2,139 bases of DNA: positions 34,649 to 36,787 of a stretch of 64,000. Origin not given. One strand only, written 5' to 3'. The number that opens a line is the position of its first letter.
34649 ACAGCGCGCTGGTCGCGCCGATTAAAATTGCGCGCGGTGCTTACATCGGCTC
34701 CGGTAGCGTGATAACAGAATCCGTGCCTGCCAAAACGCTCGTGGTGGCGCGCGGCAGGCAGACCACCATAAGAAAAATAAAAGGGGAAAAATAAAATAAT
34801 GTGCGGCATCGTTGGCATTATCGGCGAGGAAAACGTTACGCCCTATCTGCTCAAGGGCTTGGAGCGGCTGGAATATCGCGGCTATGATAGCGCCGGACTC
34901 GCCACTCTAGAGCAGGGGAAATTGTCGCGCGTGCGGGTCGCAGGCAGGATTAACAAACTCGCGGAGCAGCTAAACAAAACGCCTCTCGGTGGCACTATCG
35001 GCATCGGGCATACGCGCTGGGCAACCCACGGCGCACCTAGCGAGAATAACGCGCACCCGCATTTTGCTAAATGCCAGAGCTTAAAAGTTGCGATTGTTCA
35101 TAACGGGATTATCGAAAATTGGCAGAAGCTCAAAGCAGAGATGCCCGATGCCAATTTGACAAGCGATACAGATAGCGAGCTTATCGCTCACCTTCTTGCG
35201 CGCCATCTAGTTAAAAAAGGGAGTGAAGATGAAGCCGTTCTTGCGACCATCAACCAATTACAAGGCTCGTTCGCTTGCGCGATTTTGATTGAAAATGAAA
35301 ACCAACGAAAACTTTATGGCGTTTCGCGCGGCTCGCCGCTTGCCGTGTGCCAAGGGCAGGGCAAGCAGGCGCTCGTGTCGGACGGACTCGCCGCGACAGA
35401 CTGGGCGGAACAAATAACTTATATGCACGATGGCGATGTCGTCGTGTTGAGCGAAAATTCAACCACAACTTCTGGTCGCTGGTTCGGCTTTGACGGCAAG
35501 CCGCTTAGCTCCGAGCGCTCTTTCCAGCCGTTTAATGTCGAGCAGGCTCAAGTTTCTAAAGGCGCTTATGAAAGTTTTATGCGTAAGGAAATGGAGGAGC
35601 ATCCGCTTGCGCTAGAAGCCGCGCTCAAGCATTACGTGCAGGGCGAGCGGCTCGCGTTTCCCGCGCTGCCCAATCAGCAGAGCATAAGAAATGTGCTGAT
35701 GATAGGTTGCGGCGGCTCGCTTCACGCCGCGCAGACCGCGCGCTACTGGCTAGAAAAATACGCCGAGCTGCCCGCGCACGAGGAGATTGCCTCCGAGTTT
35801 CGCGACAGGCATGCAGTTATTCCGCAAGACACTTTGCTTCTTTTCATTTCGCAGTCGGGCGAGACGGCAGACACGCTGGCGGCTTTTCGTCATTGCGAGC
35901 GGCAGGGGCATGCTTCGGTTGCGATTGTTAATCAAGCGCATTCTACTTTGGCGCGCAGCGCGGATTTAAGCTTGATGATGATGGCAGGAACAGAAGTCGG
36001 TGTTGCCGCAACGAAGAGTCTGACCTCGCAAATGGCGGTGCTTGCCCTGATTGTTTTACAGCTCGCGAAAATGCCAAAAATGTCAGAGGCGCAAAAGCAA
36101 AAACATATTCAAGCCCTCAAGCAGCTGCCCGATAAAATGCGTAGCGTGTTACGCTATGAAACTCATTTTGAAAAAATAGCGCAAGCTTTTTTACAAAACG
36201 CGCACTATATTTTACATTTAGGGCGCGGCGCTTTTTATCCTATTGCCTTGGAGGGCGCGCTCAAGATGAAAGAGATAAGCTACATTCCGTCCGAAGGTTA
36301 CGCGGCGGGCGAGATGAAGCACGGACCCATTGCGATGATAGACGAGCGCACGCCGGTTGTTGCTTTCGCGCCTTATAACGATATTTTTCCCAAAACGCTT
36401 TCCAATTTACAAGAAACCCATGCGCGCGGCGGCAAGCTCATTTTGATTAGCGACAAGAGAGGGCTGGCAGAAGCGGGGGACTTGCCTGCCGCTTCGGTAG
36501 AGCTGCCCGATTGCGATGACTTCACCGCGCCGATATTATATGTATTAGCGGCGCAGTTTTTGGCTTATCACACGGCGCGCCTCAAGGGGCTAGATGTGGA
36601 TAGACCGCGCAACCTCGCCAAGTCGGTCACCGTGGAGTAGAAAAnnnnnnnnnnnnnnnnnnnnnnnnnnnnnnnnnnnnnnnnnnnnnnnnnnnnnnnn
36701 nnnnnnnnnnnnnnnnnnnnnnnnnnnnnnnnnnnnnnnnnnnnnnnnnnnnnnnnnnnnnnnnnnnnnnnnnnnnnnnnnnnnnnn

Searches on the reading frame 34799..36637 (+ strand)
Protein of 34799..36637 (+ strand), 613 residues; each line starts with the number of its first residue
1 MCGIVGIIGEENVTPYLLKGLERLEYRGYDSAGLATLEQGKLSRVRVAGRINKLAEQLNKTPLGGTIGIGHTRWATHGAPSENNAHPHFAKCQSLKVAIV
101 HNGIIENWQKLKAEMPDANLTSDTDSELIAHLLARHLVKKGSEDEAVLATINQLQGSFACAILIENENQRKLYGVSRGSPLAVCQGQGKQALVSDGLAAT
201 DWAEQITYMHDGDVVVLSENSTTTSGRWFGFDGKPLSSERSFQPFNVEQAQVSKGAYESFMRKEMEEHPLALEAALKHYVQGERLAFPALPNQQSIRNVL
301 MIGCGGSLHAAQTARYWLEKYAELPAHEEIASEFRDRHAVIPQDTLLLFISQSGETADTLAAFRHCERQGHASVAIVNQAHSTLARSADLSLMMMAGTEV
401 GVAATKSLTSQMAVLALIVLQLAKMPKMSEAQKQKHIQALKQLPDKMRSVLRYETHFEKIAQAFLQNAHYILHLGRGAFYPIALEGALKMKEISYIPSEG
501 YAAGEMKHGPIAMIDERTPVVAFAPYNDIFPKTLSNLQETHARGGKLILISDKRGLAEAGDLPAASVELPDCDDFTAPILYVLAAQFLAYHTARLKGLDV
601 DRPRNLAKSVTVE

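Call 46: find_related_loci(query=window:34799-36637:+, collection=genome_contigs, flank=5000)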
Query window:34799-36637:+ (613 aa) in genome_contigs; peptide patterns used: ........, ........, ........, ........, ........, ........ (x = any residue, [..] = any of these).
179 stretches matched a pattern; 151 encode a relative of the query (tblastn E <= 1e-3); the best 80 are kept; 80 distinct loci.
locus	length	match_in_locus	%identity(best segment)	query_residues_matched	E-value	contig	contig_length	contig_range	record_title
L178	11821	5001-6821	47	1-613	3e-171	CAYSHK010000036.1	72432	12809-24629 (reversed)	MAG TPA_asm: uncultured Rhizobiaceae bacterium isolate binchicken_co219_193 genome assembly, contig: k141_1614830, whole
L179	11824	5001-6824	46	1-613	6e-168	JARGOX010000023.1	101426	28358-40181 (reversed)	MAG: Rhizobiaceae bacterium isolate bin_ji_oxhcr1.012 NODE_178_length_101426_cov_14.058902, whole genome shotgun sequenc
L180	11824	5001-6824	46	1-613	6e-168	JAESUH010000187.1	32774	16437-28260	MAG: Rhizobiaceae bacterium isolate NORP335 CoAssembly_1956925, whole genome shotgun sequence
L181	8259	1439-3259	46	1-613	1e-167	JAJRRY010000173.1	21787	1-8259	MAG: Alphaproteobacteria bacterium isolate Dive100_bin3.90 k141_919217, whole genome shotgun sequence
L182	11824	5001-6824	46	1-613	3e-167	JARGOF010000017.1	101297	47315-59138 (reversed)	MAG: Rhizobiaceae bacterium isolate bin_ce_oilr1.030 NODE_222_length_101297_cov_7.451739, whole genome shotgun sequence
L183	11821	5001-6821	46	1-613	3e-167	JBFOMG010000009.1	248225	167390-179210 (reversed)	MAG: Rhizobiaceae bacterium isolate E07Bin-6-1 c_000000000009, whole genome shotgun sequence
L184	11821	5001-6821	46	1-613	4e-165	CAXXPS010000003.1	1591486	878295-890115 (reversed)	MAG: Rhizobiaceae bacterium isolate 111dee74-41c5-48c8-97b9-1bdf9f66f5c5 genome assembly, contig: contig_3, whole genome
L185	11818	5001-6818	45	1-613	2e-164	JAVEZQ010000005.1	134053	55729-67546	MAG: Alphaproteobacteria bacterium isolate BF4_69 NODE_293_length_134053_cov_14.962494_Biofilm4, whole genome shotgun se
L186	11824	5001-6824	45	1-613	3e-163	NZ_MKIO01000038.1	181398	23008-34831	Xaviernesmea rhizosphaerae strain MH17 scaffold26, whole genome shotgun sequence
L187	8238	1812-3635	44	1-613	2e-162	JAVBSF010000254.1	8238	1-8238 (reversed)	MAG: Pararhizobium sp. isolate EPI_MAG_00216 c_000004186267, whole genome shotgun sequence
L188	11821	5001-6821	45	1-613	5e-162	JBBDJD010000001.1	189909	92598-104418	MAG: Rhizobiaceae bacterium isolate LejiaA_63_61 Lejia_A_115_length_189909_cov_36, whole genome shotgun sequence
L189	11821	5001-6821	45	1-613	7e-162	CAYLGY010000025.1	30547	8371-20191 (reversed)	MAG TPA_asm: uncultured Rhizobiaceae bacterium isolate SRP268622_co1_146 genome assembly, contig: NODE_2936_length_30547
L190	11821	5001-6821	44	1-613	2e-161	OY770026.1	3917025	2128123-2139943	MAG: Rhizobiaceae bacterium isolate bf0a9a0f-351a-45ad-a5d5-f0004388da85 genome assembly, chromosome: 1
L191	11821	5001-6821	46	1-613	2e-161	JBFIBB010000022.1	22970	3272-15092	MAG: Rhizobiaceae bacterium isolate Mix_sand10.2021.08.G.50 k141_599744_length_22970_cov_11.0000, whole genome shotgun s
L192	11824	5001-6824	44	1-613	3e-161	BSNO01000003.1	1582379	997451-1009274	Rhizobium albus NBRC 110149 DNA, sequence3, whole genome shotgun sequence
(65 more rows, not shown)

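Call 48: find_homologous_proteins(query=window:34799-36637:+, max_evalue=1e-100)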
Query window:34799-36637:+ (613 aa): 7976 proteins with E <= 1e-100 among 8000 candidates; the best 120 are listed.
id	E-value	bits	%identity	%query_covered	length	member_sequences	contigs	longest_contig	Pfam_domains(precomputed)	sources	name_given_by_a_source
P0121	0.0e+0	1318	96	100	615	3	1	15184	PF01380.28,PF13522.12,PF13537.12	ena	-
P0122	1.1e-260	884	63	100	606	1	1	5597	PF13230.12,PF01380.28,PF13522.12,PF13537.12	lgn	-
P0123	3.5e-245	833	63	100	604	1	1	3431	PF01380.28,PF13522.12,PF13537.12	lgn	-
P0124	1.0e-214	733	57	100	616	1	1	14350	PF01380.28,PF13522.12,PF13537.12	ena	-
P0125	5.1e-214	730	56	100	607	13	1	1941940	PF01380.28,PF13522.12,PF13537.12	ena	-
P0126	4.0e-212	724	56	100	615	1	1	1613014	PF01380.28,PF13522.12,PF13537.12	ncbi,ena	-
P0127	9.4e-212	723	56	100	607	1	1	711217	PF01380.28,PF13522.12,PF13537.12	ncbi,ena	-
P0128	5.7e-205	700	69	76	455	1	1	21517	PF01380.28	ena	-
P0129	8.6e-205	700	67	79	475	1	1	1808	PF01380.28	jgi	jgi:glucosamine--fructose-6-phosphate aminotransferase (isomerizing)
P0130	1.5e-176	607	57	86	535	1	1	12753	PF13230.12,PF01380.28,PF13522.12,PF13537.12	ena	-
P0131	1.0e-172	594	49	100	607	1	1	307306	PF01380.28,PF13522.12,PF13537.12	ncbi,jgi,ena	-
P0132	4.5e-171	588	48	100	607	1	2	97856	PF01380.28,PF13522.12,PF13537.12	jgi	jgi:glucosamine--fructose-6-phosphate aminotransferase (isomerizing)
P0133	7.4e-170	584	48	100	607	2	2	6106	PF01380.28,PF13522.12,PF13537.12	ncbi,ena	-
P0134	1.8e-169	583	47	100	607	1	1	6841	PF01380.28,PF13522.12,PF13537.12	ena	-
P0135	3.1e-169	582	47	100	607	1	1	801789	PF01380.28,PF13522.12,PF13537.12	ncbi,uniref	ncbi:glutamine--fructose-6-phosphate transaminase (isomerizing) [Radicibacter daui]|uniref:glutamine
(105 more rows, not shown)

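Call 49: find_encoding_contigs(protein=P0121, flank=5000, max_places=2)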
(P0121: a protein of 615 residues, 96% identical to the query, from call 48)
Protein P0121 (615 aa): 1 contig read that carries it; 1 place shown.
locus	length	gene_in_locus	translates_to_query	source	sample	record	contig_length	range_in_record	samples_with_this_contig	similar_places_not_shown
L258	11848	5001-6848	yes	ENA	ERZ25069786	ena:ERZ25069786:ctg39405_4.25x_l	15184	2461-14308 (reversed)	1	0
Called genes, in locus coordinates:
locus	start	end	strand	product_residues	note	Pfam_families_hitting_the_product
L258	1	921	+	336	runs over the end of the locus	PF01702:TGT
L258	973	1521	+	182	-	PF01507:PAPS_reduct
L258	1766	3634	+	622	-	PF00009:GTP_EFTU, PF01926:MMR_HSR1 (faint), PF03144:GTP_EFTU_D2 (faint), PF13401:AAA_22 (faint), PF13671:AAA_33 (faint), PF22594:GTP-eEF1A_C, PF01583:APS_kinase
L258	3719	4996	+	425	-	PF00483:NTP_transferase, PF01128:IspD (weak), PF02348:CTP_transf_3 (weak), PF12804:NTP_transf_3, PF25084:LbH_EIF2B (faint), PF25087:GMPPB_C (faint), PF00132:Hexapep (weak)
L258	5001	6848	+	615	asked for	PF13522:GATase_6, PF13537:GATase_7, PF01380:SIS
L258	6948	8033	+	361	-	PF00145:DNA_methylase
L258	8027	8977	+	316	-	PF09565:RE_NgoFVII, PF20731:RE_NgoFVII_C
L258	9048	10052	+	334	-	PF08238:Sel1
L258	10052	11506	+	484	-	PF08238:Sel1 (weak)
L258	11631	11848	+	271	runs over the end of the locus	PF00318:Ribosomal_S2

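Call 50: find_encoding_contigs(protein=P0122, flank=5000, max_places=2)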
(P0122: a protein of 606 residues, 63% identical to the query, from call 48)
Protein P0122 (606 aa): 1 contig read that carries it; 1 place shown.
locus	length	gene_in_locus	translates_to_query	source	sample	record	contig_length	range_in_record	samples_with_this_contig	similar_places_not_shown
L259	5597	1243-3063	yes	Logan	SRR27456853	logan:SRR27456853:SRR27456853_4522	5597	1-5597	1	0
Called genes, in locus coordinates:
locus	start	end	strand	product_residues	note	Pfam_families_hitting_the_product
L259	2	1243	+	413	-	?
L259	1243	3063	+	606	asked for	PF13230:GATase_4 (weak), PF13522:GATase_6, PF13537:GATase_7, PF01380:SIS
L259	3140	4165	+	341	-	PF08238:Sel1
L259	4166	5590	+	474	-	PF13432:TPR_16 (faint), PF07719:TPR_2 (faint), PF13424:TPR_12 (faint), PF13428:TPR_14 (faint), PF08238:Sel1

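Call 51: find_encoding_contigs(protein=P0128, flank=5000, max_places=2)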
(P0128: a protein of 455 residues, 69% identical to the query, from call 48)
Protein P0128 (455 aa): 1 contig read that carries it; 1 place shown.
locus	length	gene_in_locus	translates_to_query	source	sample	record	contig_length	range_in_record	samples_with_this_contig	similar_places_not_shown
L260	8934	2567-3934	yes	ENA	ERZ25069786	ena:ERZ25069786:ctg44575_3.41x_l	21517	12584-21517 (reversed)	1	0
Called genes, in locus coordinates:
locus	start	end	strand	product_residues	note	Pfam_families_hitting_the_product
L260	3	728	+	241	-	?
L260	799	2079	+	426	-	PF00483:NTP_transferase, PF01128:IspD (weak), PF12804:NTP_transf_3, PF25084:LbH_EIF2B (faint), PF00132:Hexapep (weak), PF25087:GMPPB_C (weak), PF00132:Hexapep (weak)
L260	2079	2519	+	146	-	PF13522:GATase_6, PF13537:GATase_7 (weak)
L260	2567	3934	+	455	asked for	PF01380:SIS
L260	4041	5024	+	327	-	PF08238:Sel1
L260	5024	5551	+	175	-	-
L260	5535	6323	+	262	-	PF08238:Sel1 (weak)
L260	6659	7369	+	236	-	PF00318:Ribosomal_S2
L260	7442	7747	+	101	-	PF25025:EF-Ts_N (faint)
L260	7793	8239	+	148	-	PF00889:EF_TS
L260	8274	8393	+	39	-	-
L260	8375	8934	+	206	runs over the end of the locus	PF00696:AA_kinase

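Call 52: find_encoding_contigs(protein=P0125, flank=5000, max_places=2)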
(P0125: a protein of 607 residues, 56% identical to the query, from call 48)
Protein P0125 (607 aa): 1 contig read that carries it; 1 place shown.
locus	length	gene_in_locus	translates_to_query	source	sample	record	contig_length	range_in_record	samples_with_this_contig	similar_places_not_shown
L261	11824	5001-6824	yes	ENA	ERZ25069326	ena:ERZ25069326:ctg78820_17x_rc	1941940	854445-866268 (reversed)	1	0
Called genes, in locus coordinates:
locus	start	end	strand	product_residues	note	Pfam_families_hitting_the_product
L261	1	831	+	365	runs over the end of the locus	PF01702:TGT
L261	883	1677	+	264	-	PF01507:PAPS_reduct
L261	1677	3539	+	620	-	PF00009:GTP_EFTU, PF01926:MMR_HSR1 (faint), PF03193:RsgA_GTPase (faint), PF13671:AAA_33 (faint), PF22594:GTP-eEF1A_C, PF01583:APS_kinase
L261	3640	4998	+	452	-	-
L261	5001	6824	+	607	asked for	PF13522:GATase_6, PF13537:GATase_7, PF01380:SIS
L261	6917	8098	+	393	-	PF08238:Sel1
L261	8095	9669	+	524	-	-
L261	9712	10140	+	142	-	PF01124:MAPEG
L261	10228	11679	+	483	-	PF08541:ACP_syn_III_C, PF01796:OB_ChsH2_C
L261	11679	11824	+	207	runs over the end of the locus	-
